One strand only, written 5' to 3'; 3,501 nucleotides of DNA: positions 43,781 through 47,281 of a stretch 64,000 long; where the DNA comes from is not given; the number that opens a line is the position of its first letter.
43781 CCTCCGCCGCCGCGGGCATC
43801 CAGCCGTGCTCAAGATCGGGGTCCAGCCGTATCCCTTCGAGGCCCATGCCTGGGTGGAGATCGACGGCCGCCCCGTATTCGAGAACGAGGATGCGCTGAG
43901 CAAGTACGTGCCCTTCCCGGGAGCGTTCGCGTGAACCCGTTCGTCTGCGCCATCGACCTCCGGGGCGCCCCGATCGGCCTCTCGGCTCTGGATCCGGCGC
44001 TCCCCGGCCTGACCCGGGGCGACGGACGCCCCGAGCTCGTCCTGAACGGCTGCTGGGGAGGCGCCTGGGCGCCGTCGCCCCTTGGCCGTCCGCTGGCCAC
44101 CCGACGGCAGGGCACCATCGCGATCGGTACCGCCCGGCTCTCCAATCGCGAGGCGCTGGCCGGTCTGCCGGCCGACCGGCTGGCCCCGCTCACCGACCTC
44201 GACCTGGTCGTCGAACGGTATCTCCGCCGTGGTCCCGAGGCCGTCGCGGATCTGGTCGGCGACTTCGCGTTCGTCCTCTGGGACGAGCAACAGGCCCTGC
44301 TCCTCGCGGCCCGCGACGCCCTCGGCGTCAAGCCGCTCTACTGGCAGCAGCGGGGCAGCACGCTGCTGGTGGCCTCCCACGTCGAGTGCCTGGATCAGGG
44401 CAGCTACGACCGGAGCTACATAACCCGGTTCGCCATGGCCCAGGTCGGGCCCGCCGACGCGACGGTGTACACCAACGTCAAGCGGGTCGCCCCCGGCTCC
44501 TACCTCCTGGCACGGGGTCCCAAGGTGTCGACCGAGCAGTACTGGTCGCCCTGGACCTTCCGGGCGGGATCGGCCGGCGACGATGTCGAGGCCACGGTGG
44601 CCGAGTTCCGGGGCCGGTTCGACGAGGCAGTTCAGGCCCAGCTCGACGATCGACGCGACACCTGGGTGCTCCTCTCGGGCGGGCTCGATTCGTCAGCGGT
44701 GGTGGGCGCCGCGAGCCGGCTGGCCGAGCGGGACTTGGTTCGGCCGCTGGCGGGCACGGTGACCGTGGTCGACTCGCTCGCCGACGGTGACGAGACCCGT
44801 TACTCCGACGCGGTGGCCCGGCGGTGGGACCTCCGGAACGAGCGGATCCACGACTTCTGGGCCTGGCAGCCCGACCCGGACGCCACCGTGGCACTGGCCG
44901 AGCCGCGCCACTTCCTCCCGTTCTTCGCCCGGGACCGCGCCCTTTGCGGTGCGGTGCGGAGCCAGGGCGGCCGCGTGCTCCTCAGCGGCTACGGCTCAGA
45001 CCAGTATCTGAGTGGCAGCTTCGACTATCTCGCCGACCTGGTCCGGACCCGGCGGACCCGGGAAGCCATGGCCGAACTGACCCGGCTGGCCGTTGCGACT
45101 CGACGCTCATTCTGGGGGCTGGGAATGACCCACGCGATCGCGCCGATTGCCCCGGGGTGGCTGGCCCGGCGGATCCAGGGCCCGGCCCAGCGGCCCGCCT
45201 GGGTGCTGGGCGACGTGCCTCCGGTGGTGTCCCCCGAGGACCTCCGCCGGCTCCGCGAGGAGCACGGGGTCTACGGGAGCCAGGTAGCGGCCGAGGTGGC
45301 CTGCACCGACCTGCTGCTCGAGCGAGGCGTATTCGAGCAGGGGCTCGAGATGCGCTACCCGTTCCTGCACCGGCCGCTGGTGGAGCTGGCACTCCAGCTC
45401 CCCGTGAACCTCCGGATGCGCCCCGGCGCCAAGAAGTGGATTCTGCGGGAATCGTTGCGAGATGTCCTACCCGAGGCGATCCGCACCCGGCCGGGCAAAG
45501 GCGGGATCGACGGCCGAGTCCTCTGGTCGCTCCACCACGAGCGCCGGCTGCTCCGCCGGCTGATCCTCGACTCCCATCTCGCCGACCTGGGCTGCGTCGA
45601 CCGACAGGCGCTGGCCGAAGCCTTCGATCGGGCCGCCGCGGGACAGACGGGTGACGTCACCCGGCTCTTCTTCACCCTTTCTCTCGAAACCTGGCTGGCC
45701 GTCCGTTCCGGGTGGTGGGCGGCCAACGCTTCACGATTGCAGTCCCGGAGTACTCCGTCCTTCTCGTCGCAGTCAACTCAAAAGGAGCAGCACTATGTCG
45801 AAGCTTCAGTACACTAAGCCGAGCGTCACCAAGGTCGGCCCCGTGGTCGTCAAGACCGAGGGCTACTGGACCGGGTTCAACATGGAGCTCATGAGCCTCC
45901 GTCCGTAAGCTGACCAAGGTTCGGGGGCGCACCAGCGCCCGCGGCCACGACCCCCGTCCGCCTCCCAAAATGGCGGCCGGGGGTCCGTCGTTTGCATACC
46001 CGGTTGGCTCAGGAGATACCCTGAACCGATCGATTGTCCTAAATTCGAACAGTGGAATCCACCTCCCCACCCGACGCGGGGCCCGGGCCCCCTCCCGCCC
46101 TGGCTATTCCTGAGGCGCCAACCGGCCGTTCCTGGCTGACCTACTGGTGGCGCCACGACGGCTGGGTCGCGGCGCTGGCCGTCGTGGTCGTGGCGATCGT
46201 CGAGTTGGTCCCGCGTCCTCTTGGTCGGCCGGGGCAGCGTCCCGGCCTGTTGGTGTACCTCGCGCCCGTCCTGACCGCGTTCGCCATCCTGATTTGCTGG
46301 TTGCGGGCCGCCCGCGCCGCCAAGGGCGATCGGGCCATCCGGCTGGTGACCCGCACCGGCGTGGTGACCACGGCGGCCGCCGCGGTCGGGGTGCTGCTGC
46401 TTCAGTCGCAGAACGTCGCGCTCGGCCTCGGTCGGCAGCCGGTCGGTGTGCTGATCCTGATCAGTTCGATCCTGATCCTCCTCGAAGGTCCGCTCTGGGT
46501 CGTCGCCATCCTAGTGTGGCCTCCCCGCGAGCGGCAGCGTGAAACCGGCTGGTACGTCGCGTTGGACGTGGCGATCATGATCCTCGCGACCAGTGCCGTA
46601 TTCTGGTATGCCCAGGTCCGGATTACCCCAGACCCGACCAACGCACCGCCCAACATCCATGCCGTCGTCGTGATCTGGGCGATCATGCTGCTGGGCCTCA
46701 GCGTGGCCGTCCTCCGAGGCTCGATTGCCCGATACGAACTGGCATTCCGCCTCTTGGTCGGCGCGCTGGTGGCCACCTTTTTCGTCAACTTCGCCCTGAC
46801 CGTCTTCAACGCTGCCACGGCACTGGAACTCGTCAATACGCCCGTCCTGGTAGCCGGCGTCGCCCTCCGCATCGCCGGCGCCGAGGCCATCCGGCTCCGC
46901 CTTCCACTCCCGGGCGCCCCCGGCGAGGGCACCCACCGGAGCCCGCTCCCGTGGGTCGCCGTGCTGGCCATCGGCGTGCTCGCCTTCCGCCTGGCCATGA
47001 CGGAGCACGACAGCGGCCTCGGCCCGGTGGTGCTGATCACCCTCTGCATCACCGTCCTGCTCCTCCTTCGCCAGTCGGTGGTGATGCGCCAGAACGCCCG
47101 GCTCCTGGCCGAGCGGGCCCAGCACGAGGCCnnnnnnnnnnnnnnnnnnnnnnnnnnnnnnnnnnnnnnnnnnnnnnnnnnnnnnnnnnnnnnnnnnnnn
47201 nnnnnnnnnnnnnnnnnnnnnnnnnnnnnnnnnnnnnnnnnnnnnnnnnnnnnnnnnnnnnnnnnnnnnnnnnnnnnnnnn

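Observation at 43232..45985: Compact lasso-peptide (RiPP) gene cluster in an unusual B1-B2-C-A order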

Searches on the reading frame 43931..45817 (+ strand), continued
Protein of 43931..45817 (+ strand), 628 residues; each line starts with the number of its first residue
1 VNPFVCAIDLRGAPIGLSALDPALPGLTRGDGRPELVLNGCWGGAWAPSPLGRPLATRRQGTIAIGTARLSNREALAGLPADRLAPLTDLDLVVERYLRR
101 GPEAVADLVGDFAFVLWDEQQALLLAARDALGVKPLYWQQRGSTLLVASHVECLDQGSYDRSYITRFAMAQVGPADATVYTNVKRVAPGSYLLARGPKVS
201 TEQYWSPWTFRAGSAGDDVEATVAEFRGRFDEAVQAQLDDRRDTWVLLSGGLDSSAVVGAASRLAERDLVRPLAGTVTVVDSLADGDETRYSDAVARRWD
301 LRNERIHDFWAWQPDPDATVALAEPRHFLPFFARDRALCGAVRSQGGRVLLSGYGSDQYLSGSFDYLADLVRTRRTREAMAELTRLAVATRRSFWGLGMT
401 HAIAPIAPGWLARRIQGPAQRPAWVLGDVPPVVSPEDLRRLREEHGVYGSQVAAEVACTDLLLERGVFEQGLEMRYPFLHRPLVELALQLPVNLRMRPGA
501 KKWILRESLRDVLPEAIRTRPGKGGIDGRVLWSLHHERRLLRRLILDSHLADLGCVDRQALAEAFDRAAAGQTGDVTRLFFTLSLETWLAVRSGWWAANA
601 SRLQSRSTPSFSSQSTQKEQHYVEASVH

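Call 38: search_protein_families(library=pfam, proteins=[L091:4359-6761:+, L098:2174-4135:+, L104:1654-3384:+, L104:3390-4091:+, L104:7106-7945:-, L104:7890-9293:+, L096:1470-3851:+, L096:7291-7734:-, L096:7775-8518:-, L104:381-1583:+], max_evalue=0.001)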
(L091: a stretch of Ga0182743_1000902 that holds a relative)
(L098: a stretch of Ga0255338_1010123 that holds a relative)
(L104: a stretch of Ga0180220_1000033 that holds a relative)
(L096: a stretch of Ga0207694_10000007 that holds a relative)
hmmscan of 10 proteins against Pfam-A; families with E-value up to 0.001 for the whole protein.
L091:4359-6761:+ (800 aa): 8 families
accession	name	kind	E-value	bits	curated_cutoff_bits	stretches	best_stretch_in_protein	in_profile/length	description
PF00989.32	PAS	-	7.6e-28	97.2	22.6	2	301-403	10-112/113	PAS fold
PF02518.31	HATPase_c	-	1.5e-26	93.5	26.4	1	537-657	2-109/111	Histidine kinase-, DNA gyrase B-, and HSP90-like ATPase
PF13426.13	PAS_9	-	2.1e-20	73.4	27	1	304-406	3-103/103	PAS domain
PF08448.16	PAS_4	-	3.2e-20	72.8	23.1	2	303-408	6-109/110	PAS fold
PF00072.30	Response_reg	-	5.6e-19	68.8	30.2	1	681-792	1-110/111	Response regulator receiver domain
PF00512.31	HisKA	-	1.4e-10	41.5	26.9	1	431-494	3-65/66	His Kinase A (phospho-acceptor) domain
PF13188.13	PAS_8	-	6.3e-08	32.7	21.8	1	182-226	1-46/65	PAS domain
PF08447.18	PAS_3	-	1.9e-07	31.7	25.6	0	316-399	3-87/89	PAS fold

L098:2174-4135:+ (653 aa): 7 families
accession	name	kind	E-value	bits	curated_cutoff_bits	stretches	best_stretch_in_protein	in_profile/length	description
PF02518.31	HATPase_c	-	4.2e-25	88.8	26.4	1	390-510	2-109/111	Histidine kinase-, DNA gyrase B-, and HSP90-like ATPase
PF00072.30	Response_reg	-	1.1e-19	71.1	30.2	1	534-645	1-110/111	Response regulator receiver domain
PF00989.32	PAS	-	4.8e-09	36.7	22.6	0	32-64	3-35/113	PAS fold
PF08448.16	PAS_4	-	2.5e-08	34.6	23.1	0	38-144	3-110/110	PAS fold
PF00512.31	HisKA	-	3.2e-08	33.9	26.9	1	284-347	3-65/66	His Kinase A (phospho-acceptor) domain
PF13426.13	PAS_9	-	3.5e-08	34.1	27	0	170-238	8-81/103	PAS domain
PF13188.13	PAS_8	-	4.9e-06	26.7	21.8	0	164-207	11-51/65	PAS domain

L104:1654-3384:+ (576 aa): 2 families
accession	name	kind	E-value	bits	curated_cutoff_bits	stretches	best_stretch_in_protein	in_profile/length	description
PF02518.31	HATPase_c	-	3.1e-25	89.2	26.4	1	452-560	2-108/111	Histidine kinase-, DNA gyrase B-, and HSP90-like ATPase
PF00512.31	HisKA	-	1.2e-17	64.1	26.9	1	340-403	2-63/66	His Kinase A (phospho-acceptor) domain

L104:3390-4091:+ (233 aa): 2 families
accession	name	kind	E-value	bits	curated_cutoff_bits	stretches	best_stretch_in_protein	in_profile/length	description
PF00072.30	Response_reg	-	3.7e-33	114.5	30.2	1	9-119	1-111/111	Response regulator receiver domain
PF00486.34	Trans_reg_C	-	1.4e-25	89.6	26.2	1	156-231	2-77/77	Transcriptional regulatory protein, C terminal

L104:7106-7945:- (279 aa): 1 family
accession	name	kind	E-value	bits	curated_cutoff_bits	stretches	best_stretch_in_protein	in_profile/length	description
PF02621.19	VitK2_biosynth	-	2.3e-72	243.9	26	1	6-265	1-252/252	Menaquinone biosynthesis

L104:7890-9293:+ (467 aa): 12 families
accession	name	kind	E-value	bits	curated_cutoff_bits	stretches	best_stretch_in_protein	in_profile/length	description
PF13484.11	Fer4_16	-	3.5e-22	79.4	30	1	253-321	1-65/66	4Fe-4S double cluster binding domain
PF08331.15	QueG_DUF1730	-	5.9e-20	71.4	25.1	1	124-200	1-77/77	Epoxyqueuosine reductase QueG, DUF1730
PF13646.12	HEAT_2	-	3.1e-15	56.7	27.7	1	395-464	17-86/88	HEAT repeats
PF13513.12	HEAT_EZ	-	2.9e-07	31.3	27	1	387-436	4-55/55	HEAT-like repeat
PF12838.12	Fer4_7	-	8.4e-07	29.8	27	1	253-321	1-50/52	4Fe-4S dicluster domain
PF00037.32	Fer4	-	4.4e-06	26.7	21.1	1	251-269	5-23/24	4Fe-4S binding domain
PF13237.11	Fer4_10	-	5e-06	26.8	25.5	1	251-287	6-44/53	4Fe-4S dicluster domain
PF13187.11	Fer4_9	-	7.8e-06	26.3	27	0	252-268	35-51/52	4Fe-4S dicluster domain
PF03130.22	HEAT_PBS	-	3.3e-05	24.4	20.9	0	425-447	1-23/27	PBS lyase HEAT-like repeat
PF13183.11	Fer4_8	-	4.3e-05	24.4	27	0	253-268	4-19/68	4Fe-4S dicluster domain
PF14697.11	Fer4_21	-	6.7e-05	23.4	35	0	249-266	36-53/59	4Fe-4S dicluster domain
PF02985.28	HEAT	-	0.00017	22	23.5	1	411-436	2-27/31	HEAT repeat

L096:1470-3851:+ (793 aa): 0 families

L096:7291-7734:- (147 aa): 2 families
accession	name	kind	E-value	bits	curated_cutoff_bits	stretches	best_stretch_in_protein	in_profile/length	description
PF04343.18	DUF488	-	3.8e-31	108.7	22.2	1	14-134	2-121/121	Domain of unknown function DUF488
PF22751.1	DUF488-N3a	-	2.8e-11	44.2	27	1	79-135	59-115/118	Active DUF488-N3 subclade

L096:7775-8518:- (247 aa): 1 family
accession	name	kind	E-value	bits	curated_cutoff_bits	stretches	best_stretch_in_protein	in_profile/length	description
PF01551.29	Peptidase_M23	-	3.5e-17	62.8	28.7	1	129-223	2-91/96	Peptidase family M23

L104:381-1583:+ (400 aa): 3 families
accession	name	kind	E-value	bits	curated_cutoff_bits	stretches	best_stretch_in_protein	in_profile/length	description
PF00535.33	Glycos_transf_2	-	1.9e-24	86.9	23.3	1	46-220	1-166/168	Glycosyl transferase family 2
PF13641.12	Glyco_tranf_2_3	-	1.1e-16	62.1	27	1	45-267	3-219/230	Glycosyltransferase like family 2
PF13506.12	Glyco_transf_21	-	2.3e-13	50.4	21.7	1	115-267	17-164/174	Glycosyl transferase family 21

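Call 55: search_protein_families(library=ncbifam, proteins=[L001:6874-6993:+, L091:4185-4331:+], max_evalue=10)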
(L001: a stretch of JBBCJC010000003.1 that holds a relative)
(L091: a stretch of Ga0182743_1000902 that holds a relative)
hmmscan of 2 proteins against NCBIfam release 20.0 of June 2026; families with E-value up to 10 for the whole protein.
L001:6874-6993:+ (39 aa): 1 family
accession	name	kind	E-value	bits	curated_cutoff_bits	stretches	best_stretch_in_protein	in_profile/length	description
NF033521.1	lasso_leader_L3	domain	0.0015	18.5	19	1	6-24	1-19/20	lasso RiPP family leader peptide-containing protein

L091:4185-4331:+ (48 aa): 2 families
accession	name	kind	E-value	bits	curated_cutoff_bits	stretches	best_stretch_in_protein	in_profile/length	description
NF033521.1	lasso_leader_L3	domain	8.8e-05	22.4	19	1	6-23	1-18/20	lasso RiPP family leader peptide-containing protein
NF033528.1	lasso_cyano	subfamily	0.0074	16.2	33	1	3-21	2-20/35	lasso peptide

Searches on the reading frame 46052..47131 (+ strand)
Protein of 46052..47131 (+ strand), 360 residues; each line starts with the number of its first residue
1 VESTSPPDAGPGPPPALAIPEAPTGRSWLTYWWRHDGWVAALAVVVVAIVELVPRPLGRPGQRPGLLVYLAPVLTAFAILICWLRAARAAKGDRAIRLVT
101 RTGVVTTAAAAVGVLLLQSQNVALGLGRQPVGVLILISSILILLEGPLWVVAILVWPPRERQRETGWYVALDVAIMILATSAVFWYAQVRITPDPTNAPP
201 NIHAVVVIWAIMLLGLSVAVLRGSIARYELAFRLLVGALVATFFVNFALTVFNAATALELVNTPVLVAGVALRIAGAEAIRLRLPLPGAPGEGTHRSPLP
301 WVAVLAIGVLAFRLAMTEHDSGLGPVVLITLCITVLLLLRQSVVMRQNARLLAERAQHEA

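Call 40: find_homologous_proteins(query=window:46052-47131:+, max_evalue=0.00001)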
Query window:46052-47131:+: 8000 candidates shared short words with the query, none scored E <= 0.00001.

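Call 56: search_protein_families(library=pfam, proteins=[window:46052-47131:+], max_evalue=10)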
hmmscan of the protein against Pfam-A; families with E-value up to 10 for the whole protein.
window:46052-47131:+ (360 aa): 0 families
